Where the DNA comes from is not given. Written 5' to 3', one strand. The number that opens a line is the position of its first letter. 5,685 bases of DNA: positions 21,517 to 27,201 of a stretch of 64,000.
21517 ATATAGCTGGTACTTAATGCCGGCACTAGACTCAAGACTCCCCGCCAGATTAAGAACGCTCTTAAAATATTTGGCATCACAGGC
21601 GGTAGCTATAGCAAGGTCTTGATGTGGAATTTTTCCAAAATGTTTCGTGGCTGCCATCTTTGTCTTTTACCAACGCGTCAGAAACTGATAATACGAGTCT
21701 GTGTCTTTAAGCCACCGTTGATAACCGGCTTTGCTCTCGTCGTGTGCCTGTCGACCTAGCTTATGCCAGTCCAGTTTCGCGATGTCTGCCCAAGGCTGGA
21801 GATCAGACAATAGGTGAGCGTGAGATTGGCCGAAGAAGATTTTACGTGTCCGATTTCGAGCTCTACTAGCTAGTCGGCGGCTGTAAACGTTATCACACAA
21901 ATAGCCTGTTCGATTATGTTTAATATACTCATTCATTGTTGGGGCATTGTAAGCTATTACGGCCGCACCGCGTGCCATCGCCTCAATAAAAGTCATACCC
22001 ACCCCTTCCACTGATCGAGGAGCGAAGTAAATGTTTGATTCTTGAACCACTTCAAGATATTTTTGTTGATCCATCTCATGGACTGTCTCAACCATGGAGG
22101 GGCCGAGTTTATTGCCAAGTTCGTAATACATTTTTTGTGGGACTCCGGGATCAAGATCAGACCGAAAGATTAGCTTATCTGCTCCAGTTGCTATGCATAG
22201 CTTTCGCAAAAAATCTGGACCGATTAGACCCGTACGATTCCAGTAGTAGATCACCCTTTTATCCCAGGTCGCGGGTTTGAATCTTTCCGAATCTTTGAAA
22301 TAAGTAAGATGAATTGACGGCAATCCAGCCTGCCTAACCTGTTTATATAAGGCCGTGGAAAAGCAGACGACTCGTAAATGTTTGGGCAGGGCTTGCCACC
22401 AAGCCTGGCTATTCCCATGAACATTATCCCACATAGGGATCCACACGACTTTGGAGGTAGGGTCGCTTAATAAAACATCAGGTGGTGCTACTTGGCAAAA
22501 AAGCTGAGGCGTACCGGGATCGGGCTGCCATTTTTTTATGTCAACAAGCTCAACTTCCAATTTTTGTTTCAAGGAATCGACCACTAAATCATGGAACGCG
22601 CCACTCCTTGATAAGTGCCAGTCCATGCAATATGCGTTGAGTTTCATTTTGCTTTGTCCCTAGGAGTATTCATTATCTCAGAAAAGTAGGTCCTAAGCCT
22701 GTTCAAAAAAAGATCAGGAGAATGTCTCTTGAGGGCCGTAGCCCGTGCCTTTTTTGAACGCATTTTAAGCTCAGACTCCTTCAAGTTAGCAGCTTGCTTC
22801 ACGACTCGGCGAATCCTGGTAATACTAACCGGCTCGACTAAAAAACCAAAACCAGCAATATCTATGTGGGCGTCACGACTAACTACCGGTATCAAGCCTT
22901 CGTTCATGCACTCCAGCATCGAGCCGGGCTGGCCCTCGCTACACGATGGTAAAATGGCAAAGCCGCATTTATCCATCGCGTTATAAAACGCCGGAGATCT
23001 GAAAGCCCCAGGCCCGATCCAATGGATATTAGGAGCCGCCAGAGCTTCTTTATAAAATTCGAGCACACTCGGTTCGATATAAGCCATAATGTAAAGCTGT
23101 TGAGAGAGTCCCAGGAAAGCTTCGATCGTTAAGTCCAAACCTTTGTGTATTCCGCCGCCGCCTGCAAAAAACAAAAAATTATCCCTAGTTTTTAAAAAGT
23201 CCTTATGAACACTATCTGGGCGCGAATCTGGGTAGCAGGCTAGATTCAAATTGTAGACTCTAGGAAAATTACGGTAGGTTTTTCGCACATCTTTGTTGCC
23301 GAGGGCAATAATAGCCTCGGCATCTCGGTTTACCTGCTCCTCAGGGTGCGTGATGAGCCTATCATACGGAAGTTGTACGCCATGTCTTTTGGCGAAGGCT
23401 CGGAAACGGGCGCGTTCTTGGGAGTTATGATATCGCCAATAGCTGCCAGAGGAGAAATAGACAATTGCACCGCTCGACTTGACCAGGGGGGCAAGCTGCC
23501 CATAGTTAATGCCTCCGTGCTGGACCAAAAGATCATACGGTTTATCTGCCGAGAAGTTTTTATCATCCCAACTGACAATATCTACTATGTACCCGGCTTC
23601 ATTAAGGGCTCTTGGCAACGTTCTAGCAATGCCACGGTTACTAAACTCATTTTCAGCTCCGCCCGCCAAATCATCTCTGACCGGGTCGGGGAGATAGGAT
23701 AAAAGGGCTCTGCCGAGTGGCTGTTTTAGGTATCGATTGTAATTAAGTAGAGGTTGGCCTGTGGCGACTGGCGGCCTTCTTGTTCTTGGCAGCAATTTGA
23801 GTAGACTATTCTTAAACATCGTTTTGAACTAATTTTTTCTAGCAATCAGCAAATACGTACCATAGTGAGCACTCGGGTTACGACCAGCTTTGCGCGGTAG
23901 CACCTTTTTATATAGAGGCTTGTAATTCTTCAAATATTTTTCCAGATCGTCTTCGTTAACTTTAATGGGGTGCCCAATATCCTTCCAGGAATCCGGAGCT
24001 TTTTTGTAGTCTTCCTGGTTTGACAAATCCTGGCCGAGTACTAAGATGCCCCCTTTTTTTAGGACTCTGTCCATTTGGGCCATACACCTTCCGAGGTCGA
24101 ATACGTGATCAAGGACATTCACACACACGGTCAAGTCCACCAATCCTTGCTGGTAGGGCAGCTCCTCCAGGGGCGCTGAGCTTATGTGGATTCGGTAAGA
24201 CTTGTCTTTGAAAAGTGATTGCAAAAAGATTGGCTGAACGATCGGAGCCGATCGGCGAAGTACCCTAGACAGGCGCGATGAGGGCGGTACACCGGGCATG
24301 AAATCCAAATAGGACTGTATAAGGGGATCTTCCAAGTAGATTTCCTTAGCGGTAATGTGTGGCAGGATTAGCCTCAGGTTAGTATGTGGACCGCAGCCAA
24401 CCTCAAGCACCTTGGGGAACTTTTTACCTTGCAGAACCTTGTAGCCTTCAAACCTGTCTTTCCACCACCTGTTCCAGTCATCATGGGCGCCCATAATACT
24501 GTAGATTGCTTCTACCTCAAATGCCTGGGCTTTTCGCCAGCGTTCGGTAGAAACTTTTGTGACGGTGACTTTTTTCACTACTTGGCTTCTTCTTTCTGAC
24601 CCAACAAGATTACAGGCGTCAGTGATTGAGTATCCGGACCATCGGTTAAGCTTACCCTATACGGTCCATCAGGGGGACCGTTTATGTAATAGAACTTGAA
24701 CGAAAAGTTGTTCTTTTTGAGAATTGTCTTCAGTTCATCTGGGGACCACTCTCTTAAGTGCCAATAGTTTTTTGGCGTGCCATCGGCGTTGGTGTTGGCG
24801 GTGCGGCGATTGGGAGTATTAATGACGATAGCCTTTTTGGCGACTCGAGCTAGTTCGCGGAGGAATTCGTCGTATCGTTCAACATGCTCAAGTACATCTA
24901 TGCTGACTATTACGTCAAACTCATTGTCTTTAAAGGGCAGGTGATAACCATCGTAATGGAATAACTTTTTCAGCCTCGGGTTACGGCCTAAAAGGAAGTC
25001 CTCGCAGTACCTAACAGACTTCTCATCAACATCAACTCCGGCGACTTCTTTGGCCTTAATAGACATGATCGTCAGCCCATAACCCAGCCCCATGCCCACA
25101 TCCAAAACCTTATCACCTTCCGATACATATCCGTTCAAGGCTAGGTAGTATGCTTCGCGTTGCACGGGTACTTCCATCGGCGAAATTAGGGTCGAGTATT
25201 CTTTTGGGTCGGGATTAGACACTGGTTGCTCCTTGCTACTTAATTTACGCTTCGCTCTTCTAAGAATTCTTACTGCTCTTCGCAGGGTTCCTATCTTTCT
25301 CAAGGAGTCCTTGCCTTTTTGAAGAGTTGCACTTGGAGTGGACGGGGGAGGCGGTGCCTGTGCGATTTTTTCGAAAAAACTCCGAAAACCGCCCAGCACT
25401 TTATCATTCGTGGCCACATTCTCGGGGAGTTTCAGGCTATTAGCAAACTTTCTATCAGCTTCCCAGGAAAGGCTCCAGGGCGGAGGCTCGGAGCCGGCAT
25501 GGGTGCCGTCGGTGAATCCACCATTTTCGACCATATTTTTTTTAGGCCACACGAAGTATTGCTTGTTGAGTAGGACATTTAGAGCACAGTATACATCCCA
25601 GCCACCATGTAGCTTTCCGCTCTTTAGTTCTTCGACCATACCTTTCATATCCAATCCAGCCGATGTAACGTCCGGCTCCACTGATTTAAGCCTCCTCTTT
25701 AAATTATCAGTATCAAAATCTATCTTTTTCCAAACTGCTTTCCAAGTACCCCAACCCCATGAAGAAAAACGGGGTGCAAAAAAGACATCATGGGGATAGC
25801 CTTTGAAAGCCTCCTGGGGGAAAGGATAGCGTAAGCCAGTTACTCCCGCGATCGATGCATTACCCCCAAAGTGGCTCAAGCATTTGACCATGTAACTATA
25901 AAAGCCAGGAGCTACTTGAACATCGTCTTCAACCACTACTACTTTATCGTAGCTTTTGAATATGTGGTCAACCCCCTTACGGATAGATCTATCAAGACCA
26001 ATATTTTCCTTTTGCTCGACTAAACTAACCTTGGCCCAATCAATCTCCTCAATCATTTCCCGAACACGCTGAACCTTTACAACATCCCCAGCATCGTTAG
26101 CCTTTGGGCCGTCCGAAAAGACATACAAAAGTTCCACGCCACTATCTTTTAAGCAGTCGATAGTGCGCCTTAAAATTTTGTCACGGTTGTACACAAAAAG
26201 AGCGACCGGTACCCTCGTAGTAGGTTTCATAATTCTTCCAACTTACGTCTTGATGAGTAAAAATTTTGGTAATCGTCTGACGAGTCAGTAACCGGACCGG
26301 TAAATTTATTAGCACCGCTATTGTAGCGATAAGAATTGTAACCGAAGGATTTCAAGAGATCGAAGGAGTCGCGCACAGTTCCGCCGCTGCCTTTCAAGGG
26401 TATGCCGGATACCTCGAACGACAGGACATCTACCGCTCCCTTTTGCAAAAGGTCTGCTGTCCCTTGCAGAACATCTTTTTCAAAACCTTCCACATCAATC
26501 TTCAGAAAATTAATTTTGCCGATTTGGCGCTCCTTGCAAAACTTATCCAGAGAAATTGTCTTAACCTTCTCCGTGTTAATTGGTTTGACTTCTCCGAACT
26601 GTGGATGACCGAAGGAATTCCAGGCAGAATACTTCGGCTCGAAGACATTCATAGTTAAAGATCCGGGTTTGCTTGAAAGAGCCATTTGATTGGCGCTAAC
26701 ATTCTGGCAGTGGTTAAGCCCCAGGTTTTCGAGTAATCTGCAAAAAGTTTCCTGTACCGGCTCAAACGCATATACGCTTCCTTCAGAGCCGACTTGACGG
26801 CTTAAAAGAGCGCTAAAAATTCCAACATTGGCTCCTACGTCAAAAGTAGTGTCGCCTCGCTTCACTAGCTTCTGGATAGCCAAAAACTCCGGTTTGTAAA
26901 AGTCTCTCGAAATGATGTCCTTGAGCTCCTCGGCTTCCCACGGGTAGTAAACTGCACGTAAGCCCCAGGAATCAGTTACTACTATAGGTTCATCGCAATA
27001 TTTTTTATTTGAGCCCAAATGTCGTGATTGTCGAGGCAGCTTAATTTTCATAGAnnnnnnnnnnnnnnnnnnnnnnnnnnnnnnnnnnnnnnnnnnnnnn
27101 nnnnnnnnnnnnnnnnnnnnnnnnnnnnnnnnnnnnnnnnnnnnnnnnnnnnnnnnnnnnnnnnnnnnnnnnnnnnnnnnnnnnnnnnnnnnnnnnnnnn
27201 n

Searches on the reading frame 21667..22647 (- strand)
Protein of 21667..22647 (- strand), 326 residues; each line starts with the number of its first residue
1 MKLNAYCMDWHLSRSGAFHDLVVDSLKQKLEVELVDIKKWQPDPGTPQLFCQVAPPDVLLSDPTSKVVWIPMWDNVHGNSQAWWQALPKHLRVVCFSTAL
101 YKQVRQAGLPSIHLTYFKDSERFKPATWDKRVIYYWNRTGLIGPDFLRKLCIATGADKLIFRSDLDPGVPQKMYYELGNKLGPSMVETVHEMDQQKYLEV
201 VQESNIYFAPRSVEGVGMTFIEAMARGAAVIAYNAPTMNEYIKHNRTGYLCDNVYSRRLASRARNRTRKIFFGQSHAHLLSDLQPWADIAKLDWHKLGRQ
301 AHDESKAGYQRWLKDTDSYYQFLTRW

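Call 29: search_protein_families(library=pfam, proteins=[window:21667-22647:-], max_evalue=0.00001)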
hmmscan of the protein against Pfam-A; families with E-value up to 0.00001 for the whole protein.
window:21667-22647:- (326 aa): 2 families
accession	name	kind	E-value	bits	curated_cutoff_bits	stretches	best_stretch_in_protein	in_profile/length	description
PF00534.26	Glycos_transf_1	-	3.6e-14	53.1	26.4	1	183-260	72-149/172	Glycosyl transferases group 1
PF13692.12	Glyco_trans_1_4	-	7.9e-10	39.6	27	1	187-260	62-133/142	Glycosyl transferases group 1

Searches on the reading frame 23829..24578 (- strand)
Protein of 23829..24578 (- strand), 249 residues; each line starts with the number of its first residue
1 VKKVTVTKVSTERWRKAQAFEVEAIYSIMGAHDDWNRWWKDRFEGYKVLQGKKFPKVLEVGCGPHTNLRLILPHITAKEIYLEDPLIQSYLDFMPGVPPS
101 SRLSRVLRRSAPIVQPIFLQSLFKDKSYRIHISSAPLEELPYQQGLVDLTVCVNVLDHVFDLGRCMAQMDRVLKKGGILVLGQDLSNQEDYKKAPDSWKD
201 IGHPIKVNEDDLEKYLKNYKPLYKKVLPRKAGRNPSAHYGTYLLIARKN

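Call 29: search_protein_families(library=pfam, proteins=[window:23829-24578:-], max_evalue=0.00001)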
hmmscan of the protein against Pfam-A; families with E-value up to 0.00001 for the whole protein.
window:23829-24578:- (249 aa): 5 families
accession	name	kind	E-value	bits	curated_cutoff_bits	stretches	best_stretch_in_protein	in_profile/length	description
PF08241.18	Methyltransf_11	-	3.7e-10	40.7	21.2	1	127-181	42-95/95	Methyltransferase domain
PF13489.12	Methyltransf_23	-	1.8e-08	34.7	27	1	51-218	20-156/164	Methyltransferase domain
PF13649.12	Methyltransf_25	-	4.3e-07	31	27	0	122-177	40-97/97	Methyltransferase domain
PF13847.12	Methyltransf_31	-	6.5e-07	29.6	27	1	129-182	55-110/145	Methyltransferase domain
PF08242.18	Methyltransf_12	-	8.7e-06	26.8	30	0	143-179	64-98/98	Methyltransferase domain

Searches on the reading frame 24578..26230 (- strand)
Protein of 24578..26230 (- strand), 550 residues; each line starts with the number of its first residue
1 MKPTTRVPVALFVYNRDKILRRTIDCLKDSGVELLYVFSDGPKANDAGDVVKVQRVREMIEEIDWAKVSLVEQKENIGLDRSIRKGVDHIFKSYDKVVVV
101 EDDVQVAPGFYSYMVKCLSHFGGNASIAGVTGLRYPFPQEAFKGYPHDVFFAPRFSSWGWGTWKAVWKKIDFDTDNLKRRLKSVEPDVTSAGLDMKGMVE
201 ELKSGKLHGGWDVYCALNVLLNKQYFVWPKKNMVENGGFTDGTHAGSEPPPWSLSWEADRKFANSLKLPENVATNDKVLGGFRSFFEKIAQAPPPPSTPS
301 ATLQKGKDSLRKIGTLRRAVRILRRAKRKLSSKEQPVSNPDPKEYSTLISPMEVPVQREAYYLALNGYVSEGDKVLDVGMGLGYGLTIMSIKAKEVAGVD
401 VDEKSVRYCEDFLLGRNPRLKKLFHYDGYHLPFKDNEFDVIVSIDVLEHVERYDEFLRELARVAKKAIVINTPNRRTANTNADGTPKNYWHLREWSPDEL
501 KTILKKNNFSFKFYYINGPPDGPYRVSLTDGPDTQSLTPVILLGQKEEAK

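Call 9: search_protein_families(library=pfam, proteins=[window:24578-26230:-], max_evalue=0.001)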
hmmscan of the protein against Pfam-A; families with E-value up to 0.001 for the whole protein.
window:24578-26230:- (550 aa): 9 families
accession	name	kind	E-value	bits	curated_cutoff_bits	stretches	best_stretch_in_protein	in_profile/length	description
PF08241.18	Methyltransf_11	-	1.3e-16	61.4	21.2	1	376-466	1-89/95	Methyltransferase domain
PF13649.12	Methyltransf_25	-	5.7e-13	49.8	27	1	375-466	1-95/97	Methyltransferase domain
PF13489.12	Methyltransf_23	-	2.3e-12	47.4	27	1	370-509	21-159/164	Methyltransferase domain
PF13847.12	Methyltransf_31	-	5.3e-10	39.6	27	1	371-507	3-144/145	Methyltransferase domain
PF08242.18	Methyltransf_12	-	1.6e-07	32.4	30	1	376-465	1-93/98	Methyltransferase domain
PF07021.18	MetW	-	1.9e-07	31.3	21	1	364-470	6-108/193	Methionine biosynthesis protein MetW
PF02353.26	CMAS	-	3e-07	30.5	27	1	369-466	60-158/273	Mycolic acid cyclopropane synthetase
PF03071.21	GNT-I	-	1.7e-05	24.2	25.4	1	7-167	95-266/434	GNT-I family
PF06325.19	PrmA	-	0.00025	21.1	22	1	364-443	154-232/296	Ribosomal protein L11 methyltransferase (PrmA)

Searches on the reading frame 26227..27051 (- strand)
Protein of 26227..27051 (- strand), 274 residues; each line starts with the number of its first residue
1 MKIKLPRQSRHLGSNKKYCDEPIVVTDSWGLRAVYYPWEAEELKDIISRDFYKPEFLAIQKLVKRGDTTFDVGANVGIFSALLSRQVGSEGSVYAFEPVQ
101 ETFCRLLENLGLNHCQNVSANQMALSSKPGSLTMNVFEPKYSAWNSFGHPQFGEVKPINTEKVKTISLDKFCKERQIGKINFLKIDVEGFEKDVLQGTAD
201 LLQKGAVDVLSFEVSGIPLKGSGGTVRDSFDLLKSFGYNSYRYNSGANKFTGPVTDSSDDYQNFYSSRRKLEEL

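Call 9: search_protein_families(library=pfam, proteins=[window:26227-27051:-], max_evalue=0.001)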
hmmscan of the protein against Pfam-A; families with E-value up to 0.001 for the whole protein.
window:26227-27051:- (274 aa): 2 families
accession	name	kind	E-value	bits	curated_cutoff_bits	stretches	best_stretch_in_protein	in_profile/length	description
PF05050.19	Methyltransf_21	-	9e-26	91.5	22.7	1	71-238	1-171/173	Methyltransferase FkbM domain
PF05575.17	V_cholerae_RfbT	-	0.0005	19.9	27.9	1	63-238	77-253/286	Vibrio cholerae RfbT protein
